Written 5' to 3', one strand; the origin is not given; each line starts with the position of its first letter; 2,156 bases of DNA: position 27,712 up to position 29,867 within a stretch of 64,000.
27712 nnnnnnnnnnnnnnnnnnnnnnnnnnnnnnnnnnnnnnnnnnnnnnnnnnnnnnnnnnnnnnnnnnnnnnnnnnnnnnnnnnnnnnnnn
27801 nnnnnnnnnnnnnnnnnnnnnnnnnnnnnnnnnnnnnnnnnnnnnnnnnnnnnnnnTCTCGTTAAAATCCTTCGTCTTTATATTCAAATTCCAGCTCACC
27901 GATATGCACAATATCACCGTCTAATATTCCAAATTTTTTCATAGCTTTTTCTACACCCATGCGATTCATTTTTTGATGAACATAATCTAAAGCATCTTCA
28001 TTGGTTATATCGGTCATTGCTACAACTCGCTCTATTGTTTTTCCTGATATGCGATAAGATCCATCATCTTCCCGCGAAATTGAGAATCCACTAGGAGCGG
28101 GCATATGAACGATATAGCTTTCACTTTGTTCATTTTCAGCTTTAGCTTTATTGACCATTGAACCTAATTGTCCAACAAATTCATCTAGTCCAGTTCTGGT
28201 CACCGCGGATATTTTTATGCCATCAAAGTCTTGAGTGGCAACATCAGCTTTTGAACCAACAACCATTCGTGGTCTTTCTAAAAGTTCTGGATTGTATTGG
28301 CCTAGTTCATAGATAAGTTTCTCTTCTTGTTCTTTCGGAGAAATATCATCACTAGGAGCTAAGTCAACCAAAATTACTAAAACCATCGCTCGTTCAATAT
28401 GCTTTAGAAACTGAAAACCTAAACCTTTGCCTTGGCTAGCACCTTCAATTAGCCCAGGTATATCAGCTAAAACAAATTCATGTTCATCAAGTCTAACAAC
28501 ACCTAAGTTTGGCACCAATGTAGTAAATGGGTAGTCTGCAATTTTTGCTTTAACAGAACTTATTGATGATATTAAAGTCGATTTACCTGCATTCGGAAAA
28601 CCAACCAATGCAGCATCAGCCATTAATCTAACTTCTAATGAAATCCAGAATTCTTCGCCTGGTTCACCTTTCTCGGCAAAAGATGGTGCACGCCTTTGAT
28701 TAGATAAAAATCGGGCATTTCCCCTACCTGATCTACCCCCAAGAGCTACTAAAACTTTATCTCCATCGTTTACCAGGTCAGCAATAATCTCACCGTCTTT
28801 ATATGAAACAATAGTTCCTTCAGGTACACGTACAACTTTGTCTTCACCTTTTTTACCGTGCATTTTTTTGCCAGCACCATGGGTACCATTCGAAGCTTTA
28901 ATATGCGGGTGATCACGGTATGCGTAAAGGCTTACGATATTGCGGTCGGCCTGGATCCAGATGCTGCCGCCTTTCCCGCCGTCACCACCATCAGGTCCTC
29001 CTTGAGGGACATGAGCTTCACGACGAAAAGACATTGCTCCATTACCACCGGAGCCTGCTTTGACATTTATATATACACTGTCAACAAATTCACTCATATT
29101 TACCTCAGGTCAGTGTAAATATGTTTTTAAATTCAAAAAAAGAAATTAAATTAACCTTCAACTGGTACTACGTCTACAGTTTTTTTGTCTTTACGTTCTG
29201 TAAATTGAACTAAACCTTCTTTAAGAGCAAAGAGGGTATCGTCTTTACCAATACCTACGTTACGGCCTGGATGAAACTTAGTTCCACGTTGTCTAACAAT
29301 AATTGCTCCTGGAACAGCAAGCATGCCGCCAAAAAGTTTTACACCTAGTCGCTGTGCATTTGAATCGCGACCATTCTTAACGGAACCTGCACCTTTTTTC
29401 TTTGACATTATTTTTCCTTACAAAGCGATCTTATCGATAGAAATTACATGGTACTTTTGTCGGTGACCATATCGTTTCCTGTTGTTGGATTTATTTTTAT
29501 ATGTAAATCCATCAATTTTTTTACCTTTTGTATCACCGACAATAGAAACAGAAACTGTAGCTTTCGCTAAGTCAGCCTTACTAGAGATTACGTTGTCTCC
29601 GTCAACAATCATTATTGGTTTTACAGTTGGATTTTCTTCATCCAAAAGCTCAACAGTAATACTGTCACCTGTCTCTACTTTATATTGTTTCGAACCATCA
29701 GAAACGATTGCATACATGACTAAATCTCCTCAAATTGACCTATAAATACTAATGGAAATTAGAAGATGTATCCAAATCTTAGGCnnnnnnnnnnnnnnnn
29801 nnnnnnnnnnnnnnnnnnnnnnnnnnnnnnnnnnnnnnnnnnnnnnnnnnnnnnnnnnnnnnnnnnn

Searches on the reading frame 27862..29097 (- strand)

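Call 9: search_protein_families(library=ncbifam, proteins=[window:27862-29097:-], max_evalue=0.00001)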
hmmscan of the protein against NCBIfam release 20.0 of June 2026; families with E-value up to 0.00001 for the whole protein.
window:27862-29097:- (411 aa): 13 families
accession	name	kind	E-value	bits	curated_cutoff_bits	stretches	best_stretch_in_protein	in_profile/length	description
NF008955.0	PRK12297.1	equivalog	5e-148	493.6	406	1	3-407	2-428/429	GTPase ObgE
NF008954.1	PRK12296.1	equivalog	7.8e-130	433.4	377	1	1-407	1-437/470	GTPase ObgE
TIGR02729.1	Obg_CgtA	equivalog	6.5e-121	403.4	280.25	1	4-290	1-289/329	Obg family GTPase CgtA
NF008956.1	PRK12299.1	equivalog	4.4e-118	394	300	1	3-295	1-290/327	GTPase ObgE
TIGR03595.1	Obg_CgtA_exten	equivalog_domain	9.2e-24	83.1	37.65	1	338-406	1-69/70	Obg family GTPase CgtA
NF007171.0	PRK09602.1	subfamily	4e-21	75.3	387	2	210-253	77-120/397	YchF-related putative GTPase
TIGR00092.1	TIGR00092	equivalog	2.3e-16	59.9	279.2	1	161-239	4-100/368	redox-regulated ATPase YchF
TIGR03156.1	GTP_HflX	equivalog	1.7e-10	40.4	216.75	1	160-310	190-346/351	GTPase HflX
NF000908.1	PRK00089.1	equivalog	3.2e-09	36.5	237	1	162-289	6-125/291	GTPase Era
TIGR00231.1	small_GTP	domain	8.2e-08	32.2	42.5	1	163-288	7-126/164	GTP-binding protein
TIGR03594.1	GTPase_EngA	equivalog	3.6e-07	29.6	306.7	1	163-325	4-170/432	ribosome biogenesis GTPase Der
NF008280.0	PRK11058.1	equivalog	1.4e-06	27.4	441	1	162-247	200-287/426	ribosome rescue GTPase HflX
NF003661.0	PRK05291.1-3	equivalog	1.6e-06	27.8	380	1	162-324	219-379/448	tRNA uridine-5-carboxymethylaminomethyl(34) synthesis GTPase MnmE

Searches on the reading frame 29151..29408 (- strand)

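Call 9: search_protein_families(library=ncbifam, proteins=[window:29151-29408:-], max_evalue=0.00001)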
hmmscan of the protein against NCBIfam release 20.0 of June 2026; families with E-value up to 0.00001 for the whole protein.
window:29151-29408:- (85 aa): 1 family
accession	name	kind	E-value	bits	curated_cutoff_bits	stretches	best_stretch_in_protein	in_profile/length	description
TIGR00062.1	L27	equivalog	1.5e-33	114.7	90.35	1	1-80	1-82/83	50S ribosomal protein L27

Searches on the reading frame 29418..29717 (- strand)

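Call 9: search_protein_families(library=ncbifam, proteins=[window:29418-29717:-], max_evalue=0.00001)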
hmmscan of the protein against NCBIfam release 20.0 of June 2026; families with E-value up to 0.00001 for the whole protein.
window:29418-29717:- (99 aa): 3 families
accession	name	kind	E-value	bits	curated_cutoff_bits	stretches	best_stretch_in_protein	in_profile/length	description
TIGR00061.1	L21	equivalog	5e-19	68.6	43.7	1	2-97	1-100/101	50S ribosomal protein L21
NF008915.0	PRK12278.1-1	equivalog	4.1e-14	53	281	1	1-97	1-101/216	50S ribosomal protein L21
NF008916.0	PRK12278.1-4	equivalog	9.8e-11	41.9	193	1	1-97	1-101/223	50S ribosomal protein L21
